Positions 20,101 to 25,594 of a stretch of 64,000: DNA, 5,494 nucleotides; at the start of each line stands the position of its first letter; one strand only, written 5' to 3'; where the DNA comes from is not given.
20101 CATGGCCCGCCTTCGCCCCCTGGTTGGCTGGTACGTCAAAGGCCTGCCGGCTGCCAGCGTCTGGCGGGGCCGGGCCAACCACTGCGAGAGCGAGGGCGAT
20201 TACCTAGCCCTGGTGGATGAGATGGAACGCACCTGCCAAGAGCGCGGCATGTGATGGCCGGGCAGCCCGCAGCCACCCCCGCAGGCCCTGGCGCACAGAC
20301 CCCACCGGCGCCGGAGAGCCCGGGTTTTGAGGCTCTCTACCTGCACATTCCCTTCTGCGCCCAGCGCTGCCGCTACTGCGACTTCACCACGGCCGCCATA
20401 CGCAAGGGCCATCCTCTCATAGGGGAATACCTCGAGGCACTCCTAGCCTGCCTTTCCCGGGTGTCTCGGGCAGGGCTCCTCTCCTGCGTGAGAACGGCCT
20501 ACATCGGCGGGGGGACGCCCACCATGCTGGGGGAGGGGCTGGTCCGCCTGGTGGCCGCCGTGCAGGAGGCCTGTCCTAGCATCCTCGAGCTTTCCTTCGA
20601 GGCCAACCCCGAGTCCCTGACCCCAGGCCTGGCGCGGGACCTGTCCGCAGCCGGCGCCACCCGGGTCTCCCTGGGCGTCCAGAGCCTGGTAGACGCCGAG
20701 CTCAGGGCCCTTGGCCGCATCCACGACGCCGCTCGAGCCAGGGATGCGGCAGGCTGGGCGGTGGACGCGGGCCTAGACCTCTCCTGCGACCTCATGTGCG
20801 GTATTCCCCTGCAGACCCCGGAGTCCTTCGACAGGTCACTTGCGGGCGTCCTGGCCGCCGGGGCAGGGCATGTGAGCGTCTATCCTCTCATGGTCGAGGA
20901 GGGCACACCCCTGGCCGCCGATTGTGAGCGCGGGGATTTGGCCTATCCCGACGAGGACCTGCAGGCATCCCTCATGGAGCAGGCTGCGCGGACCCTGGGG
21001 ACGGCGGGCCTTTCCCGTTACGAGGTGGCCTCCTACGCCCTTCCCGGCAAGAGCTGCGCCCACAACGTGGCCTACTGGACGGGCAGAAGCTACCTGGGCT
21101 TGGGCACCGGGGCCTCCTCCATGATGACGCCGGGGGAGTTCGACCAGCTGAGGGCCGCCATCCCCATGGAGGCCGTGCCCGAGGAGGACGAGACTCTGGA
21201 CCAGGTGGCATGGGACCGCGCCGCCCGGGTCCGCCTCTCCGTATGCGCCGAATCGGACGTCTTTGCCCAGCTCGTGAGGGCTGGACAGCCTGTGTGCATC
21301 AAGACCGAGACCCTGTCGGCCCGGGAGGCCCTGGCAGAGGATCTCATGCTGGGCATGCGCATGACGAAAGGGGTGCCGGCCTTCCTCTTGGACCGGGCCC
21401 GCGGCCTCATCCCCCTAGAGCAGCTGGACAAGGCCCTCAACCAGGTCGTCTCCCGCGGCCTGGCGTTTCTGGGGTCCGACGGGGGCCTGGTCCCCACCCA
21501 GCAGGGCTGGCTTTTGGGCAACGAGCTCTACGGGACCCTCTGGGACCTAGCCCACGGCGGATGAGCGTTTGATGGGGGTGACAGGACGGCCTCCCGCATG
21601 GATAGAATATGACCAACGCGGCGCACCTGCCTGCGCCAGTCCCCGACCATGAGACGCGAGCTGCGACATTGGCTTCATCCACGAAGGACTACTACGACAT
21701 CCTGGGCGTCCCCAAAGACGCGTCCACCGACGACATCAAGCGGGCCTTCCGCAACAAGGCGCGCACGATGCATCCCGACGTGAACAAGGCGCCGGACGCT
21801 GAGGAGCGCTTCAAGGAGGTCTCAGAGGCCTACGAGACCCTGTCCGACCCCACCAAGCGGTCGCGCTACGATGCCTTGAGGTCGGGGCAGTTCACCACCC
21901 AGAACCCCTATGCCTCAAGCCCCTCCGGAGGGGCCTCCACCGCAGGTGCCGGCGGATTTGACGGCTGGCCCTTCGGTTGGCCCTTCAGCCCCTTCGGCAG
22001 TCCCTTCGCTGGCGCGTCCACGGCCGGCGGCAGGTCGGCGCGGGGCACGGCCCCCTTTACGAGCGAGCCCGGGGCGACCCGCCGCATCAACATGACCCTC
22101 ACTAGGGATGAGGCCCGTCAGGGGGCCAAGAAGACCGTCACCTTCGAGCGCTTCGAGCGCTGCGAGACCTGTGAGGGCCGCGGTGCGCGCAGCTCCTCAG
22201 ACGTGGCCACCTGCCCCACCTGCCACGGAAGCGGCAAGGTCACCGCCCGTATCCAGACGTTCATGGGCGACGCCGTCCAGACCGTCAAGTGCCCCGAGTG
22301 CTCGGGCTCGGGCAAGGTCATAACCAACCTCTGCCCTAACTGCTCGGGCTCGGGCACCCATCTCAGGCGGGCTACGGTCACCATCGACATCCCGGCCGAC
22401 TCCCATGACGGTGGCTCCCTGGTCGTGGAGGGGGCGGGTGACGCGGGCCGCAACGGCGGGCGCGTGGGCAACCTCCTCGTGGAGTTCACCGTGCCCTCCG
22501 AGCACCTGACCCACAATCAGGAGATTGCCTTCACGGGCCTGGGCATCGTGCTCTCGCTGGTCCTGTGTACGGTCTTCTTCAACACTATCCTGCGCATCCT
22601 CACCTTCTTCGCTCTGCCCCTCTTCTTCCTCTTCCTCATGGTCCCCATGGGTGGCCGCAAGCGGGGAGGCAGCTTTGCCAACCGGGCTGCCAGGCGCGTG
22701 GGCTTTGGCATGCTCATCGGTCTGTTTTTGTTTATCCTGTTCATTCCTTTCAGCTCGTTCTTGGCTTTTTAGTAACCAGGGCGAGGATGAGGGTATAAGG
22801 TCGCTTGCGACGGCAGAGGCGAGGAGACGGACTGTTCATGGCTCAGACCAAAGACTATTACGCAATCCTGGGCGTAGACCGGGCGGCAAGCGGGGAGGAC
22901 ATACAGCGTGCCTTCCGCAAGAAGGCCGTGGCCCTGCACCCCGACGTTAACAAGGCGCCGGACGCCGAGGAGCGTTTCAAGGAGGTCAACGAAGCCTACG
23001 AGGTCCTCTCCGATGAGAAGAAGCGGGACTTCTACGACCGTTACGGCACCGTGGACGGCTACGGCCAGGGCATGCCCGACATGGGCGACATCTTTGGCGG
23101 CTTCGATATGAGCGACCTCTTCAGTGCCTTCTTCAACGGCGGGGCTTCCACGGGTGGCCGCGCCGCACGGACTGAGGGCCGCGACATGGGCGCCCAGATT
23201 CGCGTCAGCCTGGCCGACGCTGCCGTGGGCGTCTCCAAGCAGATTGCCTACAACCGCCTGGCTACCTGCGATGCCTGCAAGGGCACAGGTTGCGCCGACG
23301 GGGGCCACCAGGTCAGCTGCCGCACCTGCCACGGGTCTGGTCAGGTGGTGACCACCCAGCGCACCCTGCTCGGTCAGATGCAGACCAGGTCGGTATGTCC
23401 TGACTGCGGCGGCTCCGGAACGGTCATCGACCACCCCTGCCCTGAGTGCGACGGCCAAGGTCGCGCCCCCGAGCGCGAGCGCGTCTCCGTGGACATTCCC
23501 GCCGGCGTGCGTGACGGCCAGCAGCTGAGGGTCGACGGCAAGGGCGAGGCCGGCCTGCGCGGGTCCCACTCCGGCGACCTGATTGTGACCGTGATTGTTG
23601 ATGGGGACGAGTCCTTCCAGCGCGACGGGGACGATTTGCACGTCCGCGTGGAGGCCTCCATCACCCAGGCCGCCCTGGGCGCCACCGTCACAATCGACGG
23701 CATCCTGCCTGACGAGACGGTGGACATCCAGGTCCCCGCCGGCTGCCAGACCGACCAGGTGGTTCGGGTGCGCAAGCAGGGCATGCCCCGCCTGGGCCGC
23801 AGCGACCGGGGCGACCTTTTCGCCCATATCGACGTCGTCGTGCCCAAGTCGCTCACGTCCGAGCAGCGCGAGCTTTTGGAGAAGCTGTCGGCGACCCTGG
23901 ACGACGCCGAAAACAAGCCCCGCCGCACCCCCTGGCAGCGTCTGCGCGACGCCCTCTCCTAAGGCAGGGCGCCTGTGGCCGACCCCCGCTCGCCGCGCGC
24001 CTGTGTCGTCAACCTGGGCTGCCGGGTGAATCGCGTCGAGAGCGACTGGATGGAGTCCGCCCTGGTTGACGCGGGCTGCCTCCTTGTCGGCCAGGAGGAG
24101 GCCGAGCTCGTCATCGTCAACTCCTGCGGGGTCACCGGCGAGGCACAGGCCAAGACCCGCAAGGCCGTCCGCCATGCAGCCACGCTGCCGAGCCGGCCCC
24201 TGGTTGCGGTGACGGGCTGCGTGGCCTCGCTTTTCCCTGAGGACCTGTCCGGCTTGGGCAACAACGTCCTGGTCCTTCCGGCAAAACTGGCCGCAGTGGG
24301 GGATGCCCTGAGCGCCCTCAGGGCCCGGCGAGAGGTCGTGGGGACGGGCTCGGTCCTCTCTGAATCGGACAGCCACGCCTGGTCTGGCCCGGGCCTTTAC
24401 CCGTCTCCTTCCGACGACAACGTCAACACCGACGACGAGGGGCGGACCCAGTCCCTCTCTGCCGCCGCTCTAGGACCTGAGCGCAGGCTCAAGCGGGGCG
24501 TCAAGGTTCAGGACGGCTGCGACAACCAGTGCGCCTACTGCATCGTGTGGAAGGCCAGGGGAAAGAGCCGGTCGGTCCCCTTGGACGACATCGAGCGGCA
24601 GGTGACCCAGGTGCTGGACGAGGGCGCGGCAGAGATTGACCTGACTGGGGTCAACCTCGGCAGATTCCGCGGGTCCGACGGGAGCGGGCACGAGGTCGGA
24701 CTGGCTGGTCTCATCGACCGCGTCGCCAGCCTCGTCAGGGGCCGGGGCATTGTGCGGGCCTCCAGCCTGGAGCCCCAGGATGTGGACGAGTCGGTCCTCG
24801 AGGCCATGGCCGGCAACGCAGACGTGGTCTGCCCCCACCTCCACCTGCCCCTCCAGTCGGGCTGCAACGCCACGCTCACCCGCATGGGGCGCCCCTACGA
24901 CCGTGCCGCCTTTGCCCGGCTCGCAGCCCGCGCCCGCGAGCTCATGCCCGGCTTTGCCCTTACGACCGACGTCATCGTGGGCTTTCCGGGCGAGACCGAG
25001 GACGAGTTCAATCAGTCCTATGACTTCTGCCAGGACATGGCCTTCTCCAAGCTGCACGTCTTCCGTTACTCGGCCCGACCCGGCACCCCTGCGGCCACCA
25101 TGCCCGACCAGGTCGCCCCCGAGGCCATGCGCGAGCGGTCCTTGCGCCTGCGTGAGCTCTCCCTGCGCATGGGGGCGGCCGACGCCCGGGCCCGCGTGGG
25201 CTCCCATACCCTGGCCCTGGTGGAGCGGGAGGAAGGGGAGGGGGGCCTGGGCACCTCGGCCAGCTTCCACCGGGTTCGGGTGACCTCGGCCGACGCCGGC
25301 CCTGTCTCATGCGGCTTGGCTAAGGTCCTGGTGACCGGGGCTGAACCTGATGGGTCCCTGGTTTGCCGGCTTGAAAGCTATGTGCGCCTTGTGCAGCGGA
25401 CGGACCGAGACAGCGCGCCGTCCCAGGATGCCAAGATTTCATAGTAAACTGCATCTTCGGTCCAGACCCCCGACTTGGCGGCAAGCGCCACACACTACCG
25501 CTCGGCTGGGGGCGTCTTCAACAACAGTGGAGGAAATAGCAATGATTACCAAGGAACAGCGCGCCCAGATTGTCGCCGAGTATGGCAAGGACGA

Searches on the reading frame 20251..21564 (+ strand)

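Call 26: search_protein_families(library=pfam, proteins=[window:20251-21564:+])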
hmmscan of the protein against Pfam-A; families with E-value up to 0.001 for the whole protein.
window:20251-21564:+ (437 aa): 2 families
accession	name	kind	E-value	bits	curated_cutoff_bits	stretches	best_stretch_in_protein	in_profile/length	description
PF04055.27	Radical_SAM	-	5.6e-20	72.6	29.5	1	31-196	2-162/166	Radical SAM superfamily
PF06969.22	HemN_C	-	3.3e-06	27.5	24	1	355-422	1-67/67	HemN C-terminal domain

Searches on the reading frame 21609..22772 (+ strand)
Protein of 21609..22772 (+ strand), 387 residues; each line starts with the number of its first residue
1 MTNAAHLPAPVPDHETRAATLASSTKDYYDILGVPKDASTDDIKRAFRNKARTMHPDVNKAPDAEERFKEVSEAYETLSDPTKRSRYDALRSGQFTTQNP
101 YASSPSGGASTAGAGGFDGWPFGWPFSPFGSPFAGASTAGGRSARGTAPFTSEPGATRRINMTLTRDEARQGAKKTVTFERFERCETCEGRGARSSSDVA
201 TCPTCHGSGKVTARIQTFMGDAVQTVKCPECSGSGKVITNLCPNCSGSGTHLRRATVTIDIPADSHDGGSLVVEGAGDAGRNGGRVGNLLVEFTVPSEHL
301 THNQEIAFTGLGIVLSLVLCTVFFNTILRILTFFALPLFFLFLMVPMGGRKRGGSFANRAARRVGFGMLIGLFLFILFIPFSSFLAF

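Call 26: search_protein_families(library=pfam, proteins=[window:21609-22772:+])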
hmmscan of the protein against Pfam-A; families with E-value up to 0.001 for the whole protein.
window:21609-22772:+ (387 aa): 4 families
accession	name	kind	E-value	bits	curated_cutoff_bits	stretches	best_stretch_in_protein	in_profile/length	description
PF00226.36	DnaJ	-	3.5e-26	91.5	27.8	1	27-88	1-63/63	DnaJ domain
PF00684.25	DnaJ_CXXCXGXG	-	2.1e-15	57.2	32.7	1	185-249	1-65/65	DnaJ central domain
PF01556.23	DnaJ_C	-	5.4e-09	36.7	26.6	1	159-302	2-80/152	DnaJ C terminal domain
PF15777.11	Anti-TRAP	-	0.00012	22.5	32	1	201-239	12-44/59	Tryptophan RNA-binding attenuator protein inhibitory protein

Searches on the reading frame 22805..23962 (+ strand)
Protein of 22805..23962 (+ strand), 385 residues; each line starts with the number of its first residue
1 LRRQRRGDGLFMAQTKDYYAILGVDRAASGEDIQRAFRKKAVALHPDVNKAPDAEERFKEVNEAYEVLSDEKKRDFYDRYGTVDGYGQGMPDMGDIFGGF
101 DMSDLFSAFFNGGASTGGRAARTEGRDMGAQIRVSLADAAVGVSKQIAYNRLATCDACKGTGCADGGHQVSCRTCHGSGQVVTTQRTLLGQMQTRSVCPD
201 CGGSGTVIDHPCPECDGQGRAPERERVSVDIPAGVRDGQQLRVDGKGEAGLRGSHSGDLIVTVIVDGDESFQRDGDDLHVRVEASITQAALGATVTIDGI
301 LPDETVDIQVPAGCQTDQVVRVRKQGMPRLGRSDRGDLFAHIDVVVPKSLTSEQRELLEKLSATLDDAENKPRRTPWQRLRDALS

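Call 26: search_protein_families(library=pfam, proteins=[window:22805-23962:+])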
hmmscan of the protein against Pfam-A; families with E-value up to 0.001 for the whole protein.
window:22805-23962:+ (385 aa): 4 families
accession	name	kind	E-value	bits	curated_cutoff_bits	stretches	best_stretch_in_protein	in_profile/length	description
PF01556.23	DnaJ_C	-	6.8e-41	140.3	26.6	1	130-347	3-152/152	DnaJ C terminal domain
PF00226.36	DnaJ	-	1.5e-24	86.3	27.8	1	17-78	1-63/63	DnaJ domain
PF00684.25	DnaJ_CXXCXGXG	-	4.4e-16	59.3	32.7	1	155-219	1-65/65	DnaJ central domain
PF15777.11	Anti-TRAP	-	0.00041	20.7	32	0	154-189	12-51/59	Tryptophan RNA-binding attenuator protein inhibitory protein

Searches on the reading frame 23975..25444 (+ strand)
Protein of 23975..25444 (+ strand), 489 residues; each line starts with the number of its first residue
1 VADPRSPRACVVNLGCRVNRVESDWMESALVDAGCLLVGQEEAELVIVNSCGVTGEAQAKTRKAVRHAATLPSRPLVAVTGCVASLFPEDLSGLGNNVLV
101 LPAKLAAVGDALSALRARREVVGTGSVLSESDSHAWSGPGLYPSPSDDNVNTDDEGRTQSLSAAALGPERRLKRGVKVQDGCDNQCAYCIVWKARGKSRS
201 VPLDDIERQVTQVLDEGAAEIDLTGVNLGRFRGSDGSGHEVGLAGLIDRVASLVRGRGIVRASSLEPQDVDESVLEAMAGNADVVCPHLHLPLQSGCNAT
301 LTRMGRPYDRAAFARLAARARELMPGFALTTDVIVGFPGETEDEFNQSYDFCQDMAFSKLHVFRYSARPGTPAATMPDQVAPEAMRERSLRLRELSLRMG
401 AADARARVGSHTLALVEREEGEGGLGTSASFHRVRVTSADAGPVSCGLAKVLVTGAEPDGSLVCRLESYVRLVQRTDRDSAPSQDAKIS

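Call 45: search_protein_families(library=pfam, proteins=[window:23975-25444:+])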
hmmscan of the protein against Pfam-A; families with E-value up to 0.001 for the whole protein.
window:23975-25444:+ (489 aa): 2 families
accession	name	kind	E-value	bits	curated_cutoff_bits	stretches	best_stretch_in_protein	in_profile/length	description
PF04055.27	Radical_SAM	-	6.7e-19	69.1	29.5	1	177-352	2-166/166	Radical SAM superfamily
PF00919.26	UPF0004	-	8.3e-17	61.5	27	1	9-94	2-89/98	Uncharacterized protein family UPF0004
